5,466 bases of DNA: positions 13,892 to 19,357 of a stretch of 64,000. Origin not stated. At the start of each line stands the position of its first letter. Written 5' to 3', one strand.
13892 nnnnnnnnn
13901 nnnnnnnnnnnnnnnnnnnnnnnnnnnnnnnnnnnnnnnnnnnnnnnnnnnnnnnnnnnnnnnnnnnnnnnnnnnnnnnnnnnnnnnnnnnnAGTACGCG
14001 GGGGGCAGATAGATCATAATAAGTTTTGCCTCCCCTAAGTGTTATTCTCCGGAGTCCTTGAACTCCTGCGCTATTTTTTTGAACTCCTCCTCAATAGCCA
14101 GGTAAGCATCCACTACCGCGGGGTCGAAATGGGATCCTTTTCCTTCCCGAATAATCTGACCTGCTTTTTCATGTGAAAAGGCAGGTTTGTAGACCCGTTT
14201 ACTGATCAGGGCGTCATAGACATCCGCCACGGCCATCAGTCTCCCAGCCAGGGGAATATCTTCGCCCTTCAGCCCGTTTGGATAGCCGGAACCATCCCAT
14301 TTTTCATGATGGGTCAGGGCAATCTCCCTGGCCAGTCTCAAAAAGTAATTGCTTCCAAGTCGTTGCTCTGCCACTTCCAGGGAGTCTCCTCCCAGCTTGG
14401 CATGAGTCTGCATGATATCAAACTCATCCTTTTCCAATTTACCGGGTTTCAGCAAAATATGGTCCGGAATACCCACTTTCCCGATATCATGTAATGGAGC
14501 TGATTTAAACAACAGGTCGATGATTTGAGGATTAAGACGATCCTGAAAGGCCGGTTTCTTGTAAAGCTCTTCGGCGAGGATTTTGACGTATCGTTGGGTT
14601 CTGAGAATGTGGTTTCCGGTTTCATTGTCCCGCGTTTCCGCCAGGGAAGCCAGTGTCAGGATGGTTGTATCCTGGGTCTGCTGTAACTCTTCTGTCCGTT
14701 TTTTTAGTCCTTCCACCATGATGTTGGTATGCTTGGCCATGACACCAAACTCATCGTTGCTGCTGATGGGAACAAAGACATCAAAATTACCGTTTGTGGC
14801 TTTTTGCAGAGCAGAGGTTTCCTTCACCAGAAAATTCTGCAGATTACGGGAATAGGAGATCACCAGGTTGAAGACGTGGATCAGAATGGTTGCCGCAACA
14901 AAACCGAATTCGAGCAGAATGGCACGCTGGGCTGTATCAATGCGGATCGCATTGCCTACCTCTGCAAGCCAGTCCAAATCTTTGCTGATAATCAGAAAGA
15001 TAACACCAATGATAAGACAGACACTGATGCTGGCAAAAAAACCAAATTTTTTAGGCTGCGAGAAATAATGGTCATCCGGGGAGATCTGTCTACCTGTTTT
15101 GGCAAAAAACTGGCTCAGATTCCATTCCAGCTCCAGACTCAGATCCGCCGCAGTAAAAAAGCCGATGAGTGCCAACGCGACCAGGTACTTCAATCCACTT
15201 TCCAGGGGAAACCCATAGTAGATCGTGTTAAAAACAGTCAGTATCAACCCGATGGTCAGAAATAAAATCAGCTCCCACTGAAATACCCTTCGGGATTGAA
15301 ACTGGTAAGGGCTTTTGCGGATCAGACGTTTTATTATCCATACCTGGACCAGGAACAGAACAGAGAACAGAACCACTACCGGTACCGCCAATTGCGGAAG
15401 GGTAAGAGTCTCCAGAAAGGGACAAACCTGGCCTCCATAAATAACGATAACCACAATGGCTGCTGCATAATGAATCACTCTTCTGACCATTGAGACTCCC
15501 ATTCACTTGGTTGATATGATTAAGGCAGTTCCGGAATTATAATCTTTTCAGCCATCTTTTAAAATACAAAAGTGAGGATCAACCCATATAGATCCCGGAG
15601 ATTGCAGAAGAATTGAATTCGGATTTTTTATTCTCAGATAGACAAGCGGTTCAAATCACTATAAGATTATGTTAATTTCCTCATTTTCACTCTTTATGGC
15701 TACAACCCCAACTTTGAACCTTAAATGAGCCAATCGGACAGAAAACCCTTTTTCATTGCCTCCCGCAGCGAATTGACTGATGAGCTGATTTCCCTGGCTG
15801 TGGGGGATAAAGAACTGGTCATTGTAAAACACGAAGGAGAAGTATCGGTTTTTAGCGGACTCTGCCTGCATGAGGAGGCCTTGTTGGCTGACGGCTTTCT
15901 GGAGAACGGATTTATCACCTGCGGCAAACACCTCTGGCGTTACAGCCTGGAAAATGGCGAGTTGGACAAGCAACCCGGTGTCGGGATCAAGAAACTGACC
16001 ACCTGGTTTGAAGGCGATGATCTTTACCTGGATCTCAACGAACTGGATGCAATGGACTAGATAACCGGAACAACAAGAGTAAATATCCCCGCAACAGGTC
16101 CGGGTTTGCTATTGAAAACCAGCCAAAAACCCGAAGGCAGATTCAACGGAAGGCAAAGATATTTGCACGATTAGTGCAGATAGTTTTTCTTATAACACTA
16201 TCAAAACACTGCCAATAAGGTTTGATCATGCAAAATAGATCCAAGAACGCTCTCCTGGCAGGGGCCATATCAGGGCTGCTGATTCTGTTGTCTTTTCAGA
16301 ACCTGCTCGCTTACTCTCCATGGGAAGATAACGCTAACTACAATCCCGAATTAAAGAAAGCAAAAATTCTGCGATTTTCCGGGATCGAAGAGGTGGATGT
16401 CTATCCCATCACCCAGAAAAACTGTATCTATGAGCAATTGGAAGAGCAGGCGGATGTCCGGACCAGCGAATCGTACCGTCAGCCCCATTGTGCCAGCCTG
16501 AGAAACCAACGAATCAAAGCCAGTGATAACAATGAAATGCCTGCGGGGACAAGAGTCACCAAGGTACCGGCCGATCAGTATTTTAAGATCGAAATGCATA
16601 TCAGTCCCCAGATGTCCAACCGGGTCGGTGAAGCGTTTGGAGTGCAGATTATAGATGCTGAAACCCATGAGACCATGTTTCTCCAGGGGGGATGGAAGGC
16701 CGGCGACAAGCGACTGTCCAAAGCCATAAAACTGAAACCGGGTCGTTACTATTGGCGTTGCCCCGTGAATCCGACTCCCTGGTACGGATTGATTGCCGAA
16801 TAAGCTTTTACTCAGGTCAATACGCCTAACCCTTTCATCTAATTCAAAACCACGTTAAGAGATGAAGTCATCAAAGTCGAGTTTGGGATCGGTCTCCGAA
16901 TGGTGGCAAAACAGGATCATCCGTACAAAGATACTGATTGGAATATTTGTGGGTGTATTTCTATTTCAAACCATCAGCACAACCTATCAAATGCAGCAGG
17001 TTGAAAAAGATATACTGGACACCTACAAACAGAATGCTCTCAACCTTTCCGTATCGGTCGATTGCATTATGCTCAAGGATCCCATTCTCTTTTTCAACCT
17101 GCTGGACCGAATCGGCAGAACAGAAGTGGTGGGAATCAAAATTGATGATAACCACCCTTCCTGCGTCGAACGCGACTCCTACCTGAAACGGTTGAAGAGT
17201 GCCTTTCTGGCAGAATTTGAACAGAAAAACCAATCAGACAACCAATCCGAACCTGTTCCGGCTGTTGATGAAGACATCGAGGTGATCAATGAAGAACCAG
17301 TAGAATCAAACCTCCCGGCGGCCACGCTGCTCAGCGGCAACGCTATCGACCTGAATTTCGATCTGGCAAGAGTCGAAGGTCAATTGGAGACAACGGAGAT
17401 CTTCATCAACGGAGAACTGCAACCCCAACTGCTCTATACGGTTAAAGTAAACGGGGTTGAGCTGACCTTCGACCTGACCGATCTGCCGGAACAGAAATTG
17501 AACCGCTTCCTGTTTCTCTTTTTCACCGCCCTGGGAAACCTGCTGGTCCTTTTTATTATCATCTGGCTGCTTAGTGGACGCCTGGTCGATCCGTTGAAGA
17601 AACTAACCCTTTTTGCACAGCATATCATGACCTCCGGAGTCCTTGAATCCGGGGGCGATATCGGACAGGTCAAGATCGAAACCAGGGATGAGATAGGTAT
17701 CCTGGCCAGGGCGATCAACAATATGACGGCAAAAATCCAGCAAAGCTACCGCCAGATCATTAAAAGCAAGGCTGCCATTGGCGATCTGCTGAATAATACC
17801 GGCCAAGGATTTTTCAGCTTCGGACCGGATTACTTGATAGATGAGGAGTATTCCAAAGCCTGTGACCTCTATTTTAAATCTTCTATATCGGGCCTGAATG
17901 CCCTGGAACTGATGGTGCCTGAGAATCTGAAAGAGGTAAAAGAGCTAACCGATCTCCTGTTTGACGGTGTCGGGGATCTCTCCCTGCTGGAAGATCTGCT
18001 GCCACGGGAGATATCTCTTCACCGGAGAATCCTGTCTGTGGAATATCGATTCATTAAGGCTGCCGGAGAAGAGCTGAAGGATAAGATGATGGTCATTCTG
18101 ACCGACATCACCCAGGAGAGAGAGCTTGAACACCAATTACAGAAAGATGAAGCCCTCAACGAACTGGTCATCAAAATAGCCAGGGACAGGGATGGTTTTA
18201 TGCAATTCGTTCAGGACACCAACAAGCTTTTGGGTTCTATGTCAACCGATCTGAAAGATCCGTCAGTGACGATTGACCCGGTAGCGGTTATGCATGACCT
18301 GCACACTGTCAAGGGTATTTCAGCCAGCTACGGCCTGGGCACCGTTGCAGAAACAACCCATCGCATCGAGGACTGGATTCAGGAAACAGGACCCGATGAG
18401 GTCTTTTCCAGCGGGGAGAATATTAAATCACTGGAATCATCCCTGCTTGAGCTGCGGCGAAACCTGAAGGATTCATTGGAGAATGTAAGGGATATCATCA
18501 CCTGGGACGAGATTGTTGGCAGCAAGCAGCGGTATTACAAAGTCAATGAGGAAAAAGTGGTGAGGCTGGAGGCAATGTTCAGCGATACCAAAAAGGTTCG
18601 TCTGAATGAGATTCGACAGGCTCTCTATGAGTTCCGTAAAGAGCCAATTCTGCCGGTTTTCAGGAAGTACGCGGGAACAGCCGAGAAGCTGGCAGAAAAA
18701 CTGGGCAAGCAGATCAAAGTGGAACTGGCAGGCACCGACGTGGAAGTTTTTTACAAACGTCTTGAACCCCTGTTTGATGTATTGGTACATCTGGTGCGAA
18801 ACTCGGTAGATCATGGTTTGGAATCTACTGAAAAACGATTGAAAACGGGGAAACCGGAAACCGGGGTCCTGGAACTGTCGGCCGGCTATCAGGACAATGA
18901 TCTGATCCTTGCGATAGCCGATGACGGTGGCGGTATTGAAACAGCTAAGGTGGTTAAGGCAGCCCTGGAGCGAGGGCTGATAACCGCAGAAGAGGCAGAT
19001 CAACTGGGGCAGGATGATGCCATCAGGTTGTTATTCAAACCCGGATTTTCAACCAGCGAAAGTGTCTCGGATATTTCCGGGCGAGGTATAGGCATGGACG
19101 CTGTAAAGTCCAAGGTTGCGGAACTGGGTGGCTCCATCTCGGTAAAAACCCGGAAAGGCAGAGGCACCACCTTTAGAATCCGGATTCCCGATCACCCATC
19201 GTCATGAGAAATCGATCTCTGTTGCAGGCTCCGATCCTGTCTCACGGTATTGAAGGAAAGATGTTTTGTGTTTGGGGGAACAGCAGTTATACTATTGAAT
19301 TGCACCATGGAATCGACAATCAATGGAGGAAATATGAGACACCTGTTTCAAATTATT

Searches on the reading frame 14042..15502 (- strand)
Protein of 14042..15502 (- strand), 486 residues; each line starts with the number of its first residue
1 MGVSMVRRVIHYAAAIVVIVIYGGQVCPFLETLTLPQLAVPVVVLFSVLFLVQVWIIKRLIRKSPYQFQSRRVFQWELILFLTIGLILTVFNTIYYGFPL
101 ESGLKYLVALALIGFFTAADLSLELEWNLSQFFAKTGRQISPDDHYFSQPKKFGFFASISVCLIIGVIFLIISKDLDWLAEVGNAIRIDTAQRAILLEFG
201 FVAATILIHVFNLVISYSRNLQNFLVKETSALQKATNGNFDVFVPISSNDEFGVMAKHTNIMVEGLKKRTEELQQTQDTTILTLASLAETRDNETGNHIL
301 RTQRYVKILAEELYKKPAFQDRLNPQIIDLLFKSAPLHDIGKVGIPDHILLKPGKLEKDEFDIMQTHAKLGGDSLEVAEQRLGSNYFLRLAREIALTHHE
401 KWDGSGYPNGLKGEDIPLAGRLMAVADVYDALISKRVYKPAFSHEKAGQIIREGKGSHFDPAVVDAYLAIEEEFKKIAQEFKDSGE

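Call 85: search_protein_families(library=pfam, proteins=[window:14042-15502:-], max_evalue=0.00001)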
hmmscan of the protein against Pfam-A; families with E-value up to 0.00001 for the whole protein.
window:14042-15502:- (486 aa): 3 families
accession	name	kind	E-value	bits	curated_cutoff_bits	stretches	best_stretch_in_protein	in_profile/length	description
PF20970.2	MASE10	-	4.3e-49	167.4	27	1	11-201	1-186/186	MASE10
PF13487.12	HD_5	-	1.3e-30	106.9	27.2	1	317-463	28-170/170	HD domain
PF01966.28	HD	-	1.2e-17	64.7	22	1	296-431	2-115/116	HD domain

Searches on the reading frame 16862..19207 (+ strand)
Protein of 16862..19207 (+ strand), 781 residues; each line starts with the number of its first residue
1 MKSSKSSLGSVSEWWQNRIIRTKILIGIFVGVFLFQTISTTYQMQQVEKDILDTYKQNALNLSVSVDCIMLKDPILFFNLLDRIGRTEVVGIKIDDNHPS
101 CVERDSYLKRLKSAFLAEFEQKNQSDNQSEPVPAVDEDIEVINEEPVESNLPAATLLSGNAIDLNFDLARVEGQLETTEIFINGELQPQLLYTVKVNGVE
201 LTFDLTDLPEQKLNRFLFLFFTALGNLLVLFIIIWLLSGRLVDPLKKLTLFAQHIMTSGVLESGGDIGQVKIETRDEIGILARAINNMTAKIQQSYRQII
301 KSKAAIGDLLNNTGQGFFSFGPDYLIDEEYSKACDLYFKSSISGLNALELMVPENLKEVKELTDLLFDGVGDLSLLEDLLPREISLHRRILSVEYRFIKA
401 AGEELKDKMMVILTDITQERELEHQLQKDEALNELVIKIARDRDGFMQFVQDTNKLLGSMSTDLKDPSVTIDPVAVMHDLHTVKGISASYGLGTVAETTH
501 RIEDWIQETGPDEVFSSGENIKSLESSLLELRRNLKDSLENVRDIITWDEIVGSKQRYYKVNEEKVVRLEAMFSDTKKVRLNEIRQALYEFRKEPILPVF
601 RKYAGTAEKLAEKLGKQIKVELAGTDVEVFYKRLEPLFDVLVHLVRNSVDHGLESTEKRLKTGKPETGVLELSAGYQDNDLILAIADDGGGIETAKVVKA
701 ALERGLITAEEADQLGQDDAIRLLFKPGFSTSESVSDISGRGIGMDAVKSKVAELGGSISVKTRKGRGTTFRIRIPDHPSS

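Call 85: search_protein_families(library=pfam, proteins=[window:16862-19207:+], max_evalue=0.00001)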
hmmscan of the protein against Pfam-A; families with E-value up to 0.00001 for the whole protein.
window:16862-19207:+ (781 aa): 3 families
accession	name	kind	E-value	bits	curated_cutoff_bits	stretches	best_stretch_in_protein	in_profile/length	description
PF02518.31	HATPase_c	-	3.9e-16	59.9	26.4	1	637-777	6-109/111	Histidine kinase-, DNA gyrase B-, and HSP90-like ATPase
PF01627.28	Hpt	-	2.9e-07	31.1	24.6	1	448-511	5-63/84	Hpt domain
PF00672.30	HAMP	-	3.3e-06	27.8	25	0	236-294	1-53/53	HAMP domain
